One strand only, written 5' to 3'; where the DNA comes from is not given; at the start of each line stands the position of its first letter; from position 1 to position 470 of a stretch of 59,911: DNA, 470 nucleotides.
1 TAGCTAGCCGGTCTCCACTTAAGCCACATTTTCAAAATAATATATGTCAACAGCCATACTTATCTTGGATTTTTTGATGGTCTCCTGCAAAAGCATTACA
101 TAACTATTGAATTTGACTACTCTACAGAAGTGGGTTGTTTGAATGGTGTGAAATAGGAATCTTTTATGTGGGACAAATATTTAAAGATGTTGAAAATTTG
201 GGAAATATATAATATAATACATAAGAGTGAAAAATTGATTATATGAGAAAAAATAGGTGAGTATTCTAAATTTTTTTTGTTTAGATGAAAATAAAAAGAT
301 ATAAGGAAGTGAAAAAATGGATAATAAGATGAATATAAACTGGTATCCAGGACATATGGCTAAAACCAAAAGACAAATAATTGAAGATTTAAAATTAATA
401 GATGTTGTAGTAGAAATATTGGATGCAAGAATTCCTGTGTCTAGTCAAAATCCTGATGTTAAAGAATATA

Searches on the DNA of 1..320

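Call 36: search_rna_families(source=window, start=1, end=320, threshold=evalue, max_evalue=10)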
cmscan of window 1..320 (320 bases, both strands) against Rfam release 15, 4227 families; matches with E-value up to 10: 2.
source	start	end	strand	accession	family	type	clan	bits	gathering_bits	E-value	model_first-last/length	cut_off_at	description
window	171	199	-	RF00066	U7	Gene; snRNA;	-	13.6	34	1.6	1-62/62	no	U7 small nuclear RNA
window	80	154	+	RF02109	DLEU2_5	Gene; lncRNA;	-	13.2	40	10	1-84/84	no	Deleted in lymphocytic leukemia 2 conserved region 5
